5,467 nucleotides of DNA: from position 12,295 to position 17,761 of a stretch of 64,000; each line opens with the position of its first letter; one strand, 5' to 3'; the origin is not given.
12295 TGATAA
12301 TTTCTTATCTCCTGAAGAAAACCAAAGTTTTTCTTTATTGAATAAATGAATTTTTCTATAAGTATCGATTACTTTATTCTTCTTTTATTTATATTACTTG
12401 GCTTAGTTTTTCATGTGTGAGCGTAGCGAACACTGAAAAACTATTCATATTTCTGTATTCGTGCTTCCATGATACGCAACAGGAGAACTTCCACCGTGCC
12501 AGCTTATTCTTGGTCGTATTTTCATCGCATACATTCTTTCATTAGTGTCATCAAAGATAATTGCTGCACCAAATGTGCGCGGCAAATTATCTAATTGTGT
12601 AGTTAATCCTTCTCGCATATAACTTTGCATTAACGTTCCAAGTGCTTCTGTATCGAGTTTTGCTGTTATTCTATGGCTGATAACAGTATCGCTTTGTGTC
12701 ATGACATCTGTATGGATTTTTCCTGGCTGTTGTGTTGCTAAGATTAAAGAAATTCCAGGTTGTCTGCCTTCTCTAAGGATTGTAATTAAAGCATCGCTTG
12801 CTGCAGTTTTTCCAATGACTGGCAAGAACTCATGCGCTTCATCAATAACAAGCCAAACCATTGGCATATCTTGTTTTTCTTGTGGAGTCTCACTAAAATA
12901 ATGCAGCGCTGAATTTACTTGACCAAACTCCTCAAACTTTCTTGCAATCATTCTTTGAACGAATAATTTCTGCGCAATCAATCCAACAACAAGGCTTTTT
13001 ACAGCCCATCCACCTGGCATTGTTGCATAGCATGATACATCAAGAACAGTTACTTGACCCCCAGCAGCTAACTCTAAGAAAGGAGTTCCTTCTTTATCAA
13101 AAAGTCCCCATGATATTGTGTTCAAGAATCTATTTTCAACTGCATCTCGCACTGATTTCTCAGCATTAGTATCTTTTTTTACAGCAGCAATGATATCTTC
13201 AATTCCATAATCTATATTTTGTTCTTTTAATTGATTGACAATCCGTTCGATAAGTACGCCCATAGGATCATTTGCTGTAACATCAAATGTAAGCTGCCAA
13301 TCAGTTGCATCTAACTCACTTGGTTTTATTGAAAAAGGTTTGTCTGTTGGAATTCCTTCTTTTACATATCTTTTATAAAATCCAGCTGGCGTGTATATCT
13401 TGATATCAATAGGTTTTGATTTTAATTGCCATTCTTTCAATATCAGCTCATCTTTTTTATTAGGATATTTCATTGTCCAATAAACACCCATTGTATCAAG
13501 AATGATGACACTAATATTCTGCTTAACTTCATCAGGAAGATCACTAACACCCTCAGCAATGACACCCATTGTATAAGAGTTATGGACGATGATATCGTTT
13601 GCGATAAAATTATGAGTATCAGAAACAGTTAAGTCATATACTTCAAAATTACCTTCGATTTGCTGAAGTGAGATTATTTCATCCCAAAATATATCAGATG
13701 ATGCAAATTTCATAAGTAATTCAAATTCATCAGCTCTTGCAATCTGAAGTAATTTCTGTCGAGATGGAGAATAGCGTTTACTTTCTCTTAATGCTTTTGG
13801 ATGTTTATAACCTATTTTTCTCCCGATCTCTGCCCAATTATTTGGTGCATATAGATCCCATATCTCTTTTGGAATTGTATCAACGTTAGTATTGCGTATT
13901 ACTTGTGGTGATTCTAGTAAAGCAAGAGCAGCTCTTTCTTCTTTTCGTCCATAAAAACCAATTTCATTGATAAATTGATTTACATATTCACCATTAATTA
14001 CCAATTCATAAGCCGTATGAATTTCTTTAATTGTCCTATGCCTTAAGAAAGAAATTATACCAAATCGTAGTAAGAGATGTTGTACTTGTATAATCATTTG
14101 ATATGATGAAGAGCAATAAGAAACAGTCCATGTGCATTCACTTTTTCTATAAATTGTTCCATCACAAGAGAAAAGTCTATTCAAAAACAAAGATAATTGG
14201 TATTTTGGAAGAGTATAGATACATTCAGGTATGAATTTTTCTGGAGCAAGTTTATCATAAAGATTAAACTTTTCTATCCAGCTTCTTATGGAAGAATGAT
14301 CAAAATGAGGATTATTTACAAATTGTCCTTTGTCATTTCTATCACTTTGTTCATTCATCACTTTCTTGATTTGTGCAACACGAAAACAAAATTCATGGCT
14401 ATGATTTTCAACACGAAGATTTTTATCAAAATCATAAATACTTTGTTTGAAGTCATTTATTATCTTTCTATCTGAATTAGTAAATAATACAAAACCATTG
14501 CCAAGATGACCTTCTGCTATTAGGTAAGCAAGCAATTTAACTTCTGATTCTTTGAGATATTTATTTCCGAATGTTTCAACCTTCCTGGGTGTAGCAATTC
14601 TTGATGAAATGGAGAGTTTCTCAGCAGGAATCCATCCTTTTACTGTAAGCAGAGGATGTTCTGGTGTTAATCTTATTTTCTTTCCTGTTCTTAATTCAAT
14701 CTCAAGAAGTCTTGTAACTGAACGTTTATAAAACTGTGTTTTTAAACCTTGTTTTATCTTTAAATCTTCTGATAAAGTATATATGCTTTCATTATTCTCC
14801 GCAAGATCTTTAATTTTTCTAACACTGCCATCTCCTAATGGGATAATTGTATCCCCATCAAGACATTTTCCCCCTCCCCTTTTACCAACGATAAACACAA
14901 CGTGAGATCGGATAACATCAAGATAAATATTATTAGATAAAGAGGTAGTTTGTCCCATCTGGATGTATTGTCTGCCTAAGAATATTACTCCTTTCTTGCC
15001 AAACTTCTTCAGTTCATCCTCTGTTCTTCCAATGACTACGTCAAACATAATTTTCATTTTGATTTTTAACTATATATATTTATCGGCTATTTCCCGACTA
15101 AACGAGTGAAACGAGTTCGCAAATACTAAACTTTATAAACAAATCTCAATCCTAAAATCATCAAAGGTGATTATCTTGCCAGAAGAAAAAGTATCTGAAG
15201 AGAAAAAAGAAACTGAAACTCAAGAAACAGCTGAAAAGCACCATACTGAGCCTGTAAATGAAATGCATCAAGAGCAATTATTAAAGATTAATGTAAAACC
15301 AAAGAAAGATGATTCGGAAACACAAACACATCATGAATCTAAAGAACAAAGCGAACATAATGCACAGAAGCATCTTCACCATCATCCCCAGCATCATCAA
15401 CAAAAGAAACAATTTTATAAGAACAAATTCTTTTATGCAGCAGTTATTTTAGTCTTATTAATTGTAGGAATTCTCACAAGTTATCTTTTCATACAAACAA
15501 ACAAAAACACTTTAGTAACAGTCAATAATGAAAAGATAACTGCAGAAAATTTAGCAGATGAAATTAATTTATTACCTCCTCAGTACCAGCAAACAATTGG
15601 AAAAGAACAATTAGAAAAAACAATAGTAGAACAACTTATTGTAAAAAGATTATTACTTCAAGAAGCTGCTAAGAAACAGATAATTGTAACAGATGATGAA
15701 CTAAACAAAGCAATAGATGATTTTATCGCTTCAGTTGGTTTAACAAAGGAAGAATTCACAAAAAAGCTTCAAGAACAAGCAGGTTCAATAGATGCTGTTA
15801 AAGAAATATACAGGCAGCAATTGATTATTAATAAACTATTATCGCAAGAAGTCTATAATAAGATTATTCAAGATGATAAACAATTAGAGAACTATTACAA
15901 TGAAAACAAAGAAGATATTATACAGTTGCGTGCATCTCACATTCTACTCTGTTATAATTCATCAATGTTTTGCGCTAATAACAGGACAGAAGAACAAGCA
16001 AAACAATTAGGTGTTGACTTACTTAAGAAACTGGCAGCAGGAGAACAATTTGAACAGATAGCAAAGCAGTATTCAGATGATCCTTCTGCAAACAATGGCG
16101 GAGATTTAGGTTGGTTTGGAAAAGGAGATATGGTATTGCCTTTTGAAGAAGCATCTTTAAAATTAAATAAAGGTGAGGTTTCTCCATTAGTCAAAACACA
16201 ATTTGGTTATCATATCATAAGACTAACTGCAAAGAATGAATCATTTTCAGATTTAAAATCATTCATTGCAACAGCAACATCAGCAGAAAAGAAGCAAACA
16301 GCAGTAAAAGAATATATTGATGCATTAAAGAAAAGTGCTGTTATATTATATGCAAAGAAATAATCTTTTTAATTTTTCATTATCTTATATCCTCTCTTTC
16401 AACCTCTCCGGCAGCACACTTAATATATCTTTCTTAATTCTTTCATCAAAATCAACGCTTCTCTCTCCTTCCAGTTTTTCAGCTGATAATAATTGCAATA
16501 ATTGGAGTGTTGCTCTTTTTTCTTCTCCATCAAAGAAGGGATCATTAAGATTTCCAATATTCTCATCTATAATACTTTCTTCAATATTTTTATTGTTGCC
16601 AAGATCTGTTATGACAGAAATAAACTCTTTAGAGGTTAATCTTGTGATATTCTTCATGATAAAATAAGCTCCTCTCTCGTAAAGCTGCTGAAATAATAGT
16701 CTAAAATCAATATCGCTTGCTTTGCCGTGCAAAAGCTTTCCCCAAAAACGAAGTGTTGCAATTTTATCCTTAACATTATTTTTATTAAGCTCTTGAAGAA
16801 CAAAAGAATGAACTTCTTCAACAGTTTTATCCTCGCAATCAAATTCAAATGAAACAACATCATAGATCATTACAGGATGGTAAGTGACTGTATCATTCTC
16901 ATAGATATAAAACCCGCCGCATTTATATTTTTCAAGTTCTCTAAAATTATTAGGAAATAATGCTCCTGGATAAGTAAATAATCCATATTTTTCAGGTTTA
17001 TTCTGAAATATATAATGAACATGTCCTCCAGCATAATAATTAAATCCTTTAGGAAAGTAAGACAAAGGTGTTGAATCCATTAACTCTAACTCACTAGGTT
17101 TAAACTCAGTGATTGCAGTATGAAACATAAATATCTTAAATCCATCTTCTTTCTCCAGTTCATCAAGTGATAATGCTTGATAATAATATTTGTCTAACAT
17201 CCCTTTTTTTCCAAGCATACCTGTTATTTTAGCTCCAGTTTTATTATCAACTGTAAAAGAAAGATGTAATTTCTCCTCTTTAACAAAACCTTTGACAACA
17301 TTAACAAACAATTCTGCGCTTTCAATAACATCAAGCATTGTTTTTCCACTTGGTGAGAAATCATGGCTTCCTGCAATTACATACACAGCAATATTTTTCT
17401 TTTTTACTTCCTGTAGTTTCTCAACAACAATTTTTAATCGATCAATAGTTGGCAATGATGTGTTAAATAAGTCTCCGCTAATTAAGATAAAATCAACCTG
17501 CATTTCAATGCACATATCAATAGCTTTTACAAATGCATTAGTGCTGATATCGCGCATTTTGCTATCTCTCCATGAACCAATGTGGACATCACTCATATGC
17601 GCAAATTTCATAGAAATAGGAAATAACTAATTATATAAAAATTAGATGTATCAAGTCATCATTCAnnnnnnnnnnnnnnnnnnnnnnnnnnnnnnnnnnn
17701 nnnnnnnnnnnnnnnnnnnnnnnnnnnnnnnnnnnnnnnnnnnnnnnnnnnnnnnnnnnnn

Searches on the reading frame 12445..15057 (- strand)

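Call 8: search_protein_families(library=ncbifam, proteins=[window:12445-15057:-])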
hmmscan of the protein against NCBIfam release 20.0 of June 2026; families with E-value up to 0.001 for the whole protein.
window:12445-15057:- (870 aa): 22 families
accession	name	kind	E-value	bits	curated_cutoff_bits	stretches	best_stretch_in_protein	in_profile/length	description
NF005852.0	PRK07773.1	equivalog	1.6e-72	245.1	780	1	65-494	398-827/886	replicative DNA helicase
NF003157.0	PRK04132.1-2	equivalog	3.8e-27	94.6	1103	2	52-396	38-369/864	replication factor C small subunit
NF011418.0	PRK14845.1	equivalog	8.4e-23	80.1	756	2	83-376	58-307/1049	translation initiation factor IF-2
NF003159.0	PRK04132.1-4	equivalog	2.9e-21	75.2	999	2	52-386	48-350/852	replication factor C small subunit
NF038098.1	GyrA_w_intein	exception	6.5e-21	74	1850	1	65-494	117-538/1232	intein-containing DNA gyrase subunit A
NF007072.0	PRK09519.1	equivalog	8e-15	54.2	1024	2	64-203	251-398/790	intein-containing recombinase RecA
NF038162.1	RtcB_rel_intein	exception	3.5e-14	51.8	1150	2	274-494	340-579/961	intein-containing RtcB family protein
NF011491.0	PRK14898.1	equivalog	1.5e-12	46.4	783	1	240-495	291-545/860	DNA-directed RNA polymerase subunit A''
NF006207.0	PRK08332.1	equivalog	3.2e-12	44.5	2400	1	109-408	940-1230/1684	vitamin B12-dependent ribonucleotide reductase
TIGR01445.1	intein_Nterm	domain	1.4e-11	45.2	24.5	1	65-138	1-83/83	intein N-terminal splicing region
NF011287.0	PRK14698.1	equivalog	3.4e-11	41.9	1238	1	288-498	486-674/1017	V-type ATP synthase subunit A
NF003158.0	PRK04132.1-3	equivalog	7.9e-11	39.8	1750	1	448-495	513-562/1437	replication factor C small subunit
NF042944.1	HerA_antiphage_2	equivalog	3.4e-10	39.3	850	1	684-812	389-510/576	anti-phage-associated helicase HerA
NF040819.1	helicase_HerA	equivalog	8.2e-09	34.5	970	1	731-803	402-473/561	DNA double-strand break repair helicase HerA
TIGR01443.1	intein_Cterm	domain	1.1e-08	35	15.6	1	472-494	1-24/24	intein C-terminal splicing region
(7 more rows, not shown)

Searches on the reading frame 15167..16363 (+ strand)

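Call 8: search_protein_families(library=ncbifam, proteins=[window:15167-16363:+])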
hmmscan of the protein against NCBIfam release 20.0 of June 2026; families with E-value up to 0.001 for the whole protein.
window:15167-16363:+ (398 aa): 7 families
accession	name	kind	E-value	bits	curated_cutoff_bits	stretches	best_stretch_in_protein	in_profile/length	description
NF000809.0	PRK00059.1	equivalog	4e-38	131.6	303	1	112-393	34-328/336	peptidylprolyl isomerase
NF002846.0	PRK03095.1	equivalog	8.1e-24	84.6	361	1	146-379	45-247/287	peptidylprolyl isomerase PrsA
NF008038.0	PRK10770.1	equivalog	1.5e-23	83.3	394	2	251-355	282-382/431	peptidylprolyl isomerase SurA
NF002824.0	PRK02998.1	subfamily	8.5e-20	71.3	360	1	141-367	46-236/283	peptidylprolyl isomerase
NF002827.0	PRK03002.1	equivalog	1.1e-18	67.3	343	1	142-367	36-238/285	peptidylprolyl isomerase PrsA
TIGR02933.1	nifM_nitrog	equivalog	3.2e-17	63.3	168.2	1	144-351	22-215/256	nitrogen fixation protein NifM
NF011969.0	PRK15441.1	equivalog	1.3e-13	51.2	127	1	279-354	15-90/93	peptidylprolyl isomerase PpiC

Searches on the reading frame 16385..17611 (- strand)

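Call 49: search_protein_families(library=pfam, proteins=[window:16385-17611:-], max_evalue=0.00001)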
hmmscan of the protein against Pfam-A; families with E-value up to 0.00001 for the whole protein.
window:16385-17611:- (408 aa): 2 families
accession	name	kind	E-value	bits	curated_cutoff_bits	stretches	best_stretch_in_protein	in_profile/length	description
PF00149.33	Metallophos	-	2.1e-13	51.6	21.5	1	1-199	1-189/191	Calcineurin-like phosphoesterase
PF12850.12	Metallophos_2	-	3.2e-06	27.7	27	0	1-225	1-142/154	Calcineurin-like phosphoesterase superfamily domain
